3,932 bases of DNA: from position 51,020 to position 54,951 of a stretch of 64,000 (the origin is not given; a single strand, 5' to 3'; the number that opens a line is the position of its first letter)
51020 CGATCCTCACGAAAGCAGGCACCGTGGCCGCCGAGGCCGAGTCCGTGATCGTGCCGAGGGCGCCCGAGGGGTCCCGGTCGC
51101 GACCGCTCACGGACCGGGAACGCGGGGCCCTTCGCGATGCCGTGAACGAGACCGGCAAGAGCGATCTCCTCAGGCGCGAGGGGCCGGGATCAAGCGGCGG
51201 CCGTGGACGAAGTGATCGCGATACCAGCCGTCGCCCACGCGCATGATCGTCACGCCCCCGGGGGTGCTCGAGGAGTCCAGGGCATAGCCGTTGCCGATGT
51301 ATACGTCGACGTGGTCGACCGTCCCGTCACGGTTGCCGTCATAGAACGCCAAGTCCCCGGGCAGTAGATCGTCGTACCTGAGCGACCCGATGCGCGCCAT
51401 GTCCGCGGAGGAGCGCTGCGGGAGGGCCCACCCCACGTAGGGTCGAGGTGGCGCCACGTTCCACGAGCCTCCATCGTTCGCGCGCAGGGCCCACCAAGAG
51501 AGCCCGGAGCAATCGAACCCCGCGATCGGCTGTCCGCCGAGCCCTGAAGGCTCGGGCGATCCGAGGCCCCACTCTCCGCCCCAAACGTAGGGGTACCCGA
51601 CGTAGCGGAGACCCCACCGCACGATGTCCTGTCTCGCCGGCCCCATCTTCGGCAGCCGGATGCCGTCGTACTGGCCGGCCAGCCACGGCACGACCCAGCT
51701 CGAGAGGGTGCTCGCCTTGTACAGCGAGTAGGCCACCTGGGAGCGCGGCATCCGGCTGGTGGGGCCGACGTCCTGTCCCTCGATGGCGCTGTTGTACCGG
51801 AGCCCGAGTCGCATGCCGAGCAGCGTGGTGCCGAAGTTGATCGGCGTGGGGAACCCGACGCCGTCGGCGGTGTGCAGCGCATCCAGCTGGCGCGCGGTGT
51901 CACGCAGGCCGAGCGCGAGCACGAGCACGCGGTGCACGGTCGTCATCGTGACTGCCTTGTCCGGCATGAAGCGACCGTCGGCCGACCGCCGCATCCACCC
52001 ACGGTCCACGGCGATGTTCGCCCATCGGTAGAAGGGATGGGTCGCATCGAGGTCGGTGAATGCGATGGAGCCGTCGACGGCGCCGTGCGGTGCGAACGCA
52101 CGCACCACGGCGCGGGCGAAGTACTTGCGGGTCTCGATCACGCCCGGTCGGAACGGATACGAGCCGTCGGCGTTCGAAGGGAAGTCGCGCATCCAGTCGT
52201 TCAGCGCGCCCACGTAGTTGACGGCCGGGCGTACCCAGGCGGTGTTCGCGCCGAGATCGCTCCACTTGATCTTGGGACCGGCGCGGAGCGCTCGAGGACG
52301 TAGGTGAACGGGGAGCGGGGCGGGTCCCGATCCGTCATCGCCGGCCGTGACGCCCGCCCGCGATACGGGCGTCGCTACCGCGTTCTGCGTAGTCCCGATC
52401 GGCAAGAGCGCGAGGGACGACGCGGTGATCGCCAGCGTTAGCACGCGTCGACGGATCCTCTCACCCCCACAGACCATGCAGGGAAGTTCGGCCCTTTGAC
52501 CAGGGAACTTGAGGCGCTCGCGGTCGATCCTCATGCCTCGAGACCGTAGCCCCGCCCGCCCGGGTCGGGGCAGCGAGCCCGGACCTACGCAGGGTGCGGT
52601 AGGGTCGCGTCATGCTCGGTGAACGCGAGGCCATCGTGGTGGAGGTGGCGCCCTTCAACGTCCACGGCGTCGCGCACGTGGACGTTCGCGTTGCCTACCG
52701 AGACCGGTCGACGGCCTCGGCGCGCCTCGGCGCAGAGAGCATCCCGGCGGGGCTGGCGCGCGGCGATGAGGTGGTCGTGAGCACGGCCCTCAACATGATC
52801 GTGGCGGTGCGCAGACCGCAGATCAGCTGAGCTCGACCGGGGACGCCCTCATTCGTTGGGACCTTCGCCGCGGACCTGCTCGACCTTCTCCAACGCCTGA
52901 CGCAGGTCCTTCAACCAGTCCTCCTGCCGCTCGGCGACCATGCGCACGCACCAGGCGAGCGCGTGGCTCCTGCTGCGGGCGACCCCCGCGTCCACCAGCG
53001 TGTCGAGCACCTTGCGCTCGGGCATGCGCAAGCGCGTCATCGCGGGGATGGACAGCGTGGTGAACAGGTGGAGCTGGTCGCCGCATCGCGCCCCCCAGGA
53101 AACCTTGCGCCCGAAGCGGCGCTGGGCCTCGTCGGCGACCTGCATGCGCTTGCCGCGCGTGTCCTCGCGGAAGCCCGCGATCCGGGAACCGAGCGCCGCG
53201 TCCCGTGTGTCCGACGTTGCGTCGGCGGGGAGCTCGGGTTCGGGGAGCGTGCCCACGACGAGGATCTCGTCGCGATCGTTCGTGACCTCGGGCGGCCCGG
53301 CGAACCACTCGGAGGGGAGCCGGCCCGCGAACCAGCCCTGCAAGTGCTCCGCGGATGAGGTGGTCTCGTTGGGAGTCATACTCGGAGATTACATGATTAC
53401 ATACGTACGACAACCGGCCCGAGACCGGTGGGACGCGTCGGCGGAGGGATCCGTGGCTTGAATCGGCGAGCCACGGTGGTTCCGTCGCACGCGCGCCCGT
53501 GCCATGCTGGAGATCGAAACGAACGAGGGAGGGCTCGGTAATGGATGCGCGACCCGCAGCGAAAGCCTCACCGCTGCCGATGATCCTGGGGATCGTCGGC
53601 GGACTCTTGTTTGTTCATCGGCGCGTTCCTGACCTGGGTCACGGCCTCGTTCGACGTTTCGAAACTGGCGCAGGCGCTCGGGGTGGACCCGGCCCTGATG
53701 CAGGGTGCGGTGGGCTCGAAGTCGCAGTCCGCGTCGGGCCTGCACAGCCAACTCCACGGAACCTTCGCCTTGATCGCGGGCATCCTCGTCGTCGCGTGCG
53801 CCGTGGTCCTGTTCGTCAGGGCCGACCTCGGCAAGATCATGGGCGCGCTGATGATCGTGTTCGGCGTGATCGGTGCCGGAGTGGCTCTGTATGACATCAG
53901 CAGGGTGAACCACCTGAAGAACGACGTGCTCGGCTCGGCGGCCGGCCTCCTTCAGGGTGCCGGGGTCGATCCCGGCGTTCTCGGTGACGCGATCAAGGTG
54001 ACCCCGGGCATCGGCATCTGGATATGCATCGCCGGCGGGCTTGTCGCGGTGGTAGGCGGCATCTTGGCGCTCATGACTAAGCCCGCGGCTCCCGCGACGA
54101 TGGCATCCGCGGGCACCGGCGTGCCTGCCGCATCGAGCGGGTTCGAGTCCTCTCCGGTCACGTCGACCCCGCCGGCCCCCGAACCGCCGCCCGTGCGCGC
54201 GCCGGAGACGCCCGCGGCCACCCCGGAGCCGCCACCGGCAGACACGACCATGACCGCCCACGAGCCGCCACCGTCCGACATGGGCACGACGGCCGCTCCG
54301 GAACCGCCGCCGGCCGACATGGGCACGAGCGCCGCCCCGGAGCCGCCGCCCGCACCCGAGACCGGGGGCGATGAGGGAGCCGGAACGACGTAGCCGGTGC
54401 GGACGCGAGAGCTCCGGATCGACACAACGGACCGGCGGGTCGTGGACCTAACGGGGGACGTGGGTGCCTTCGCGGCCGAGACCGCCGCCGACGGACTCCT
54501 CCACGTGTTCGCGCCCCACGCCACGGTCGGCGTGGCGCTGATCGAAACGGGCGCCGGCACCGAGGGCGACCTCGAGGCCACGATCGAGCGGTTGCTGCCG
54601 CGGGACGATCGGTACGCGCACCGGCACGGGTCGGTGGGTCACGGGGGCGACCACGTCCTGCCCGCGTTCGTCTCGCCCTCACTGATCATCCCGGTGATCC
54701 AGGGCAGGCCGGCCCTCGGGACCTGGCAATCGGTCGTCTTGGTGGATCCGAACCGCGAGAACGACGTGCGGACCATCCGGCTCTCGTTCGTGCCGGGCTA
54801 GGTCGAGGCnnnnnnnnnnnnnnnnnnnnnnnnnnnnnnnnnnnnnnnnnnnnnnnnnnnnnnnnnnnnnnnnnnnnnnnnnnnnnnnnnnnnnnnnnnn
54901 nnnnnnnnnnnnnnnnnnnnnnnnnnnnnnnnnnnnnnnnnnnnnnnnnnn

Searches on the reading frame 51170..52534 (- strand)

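Call 16: search_protein_families(library=pfam, proteins=[window:51170-52534:-], max_evalue=0.001)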
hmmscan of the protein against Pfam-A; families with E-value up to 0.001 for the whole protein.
window:51170-52534:- (454 aa): 1 family
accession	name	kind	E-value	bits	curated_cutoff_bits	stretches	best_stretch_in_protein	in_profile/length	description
PF00877.26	NLPC_P60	-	8.2e-12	45.5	23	1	313-447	1-105/105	NlpC/P60 family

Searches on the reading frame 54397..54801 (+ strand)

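Call 16: search_protein_families(library=pfam, proteins=[window:54397-54801:+], max_evalue=0.001)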
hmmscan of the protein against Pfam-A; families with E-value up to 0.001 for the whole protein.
window:54397-54801:+ (134 aa): 1 family
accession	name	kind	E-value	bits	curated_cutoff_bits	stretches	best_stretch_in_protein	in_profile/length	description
PF01894.22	UPF0047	-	1.3e-23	83.9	27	1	17-129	1-115/117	Uncharacterised protein family UPF0047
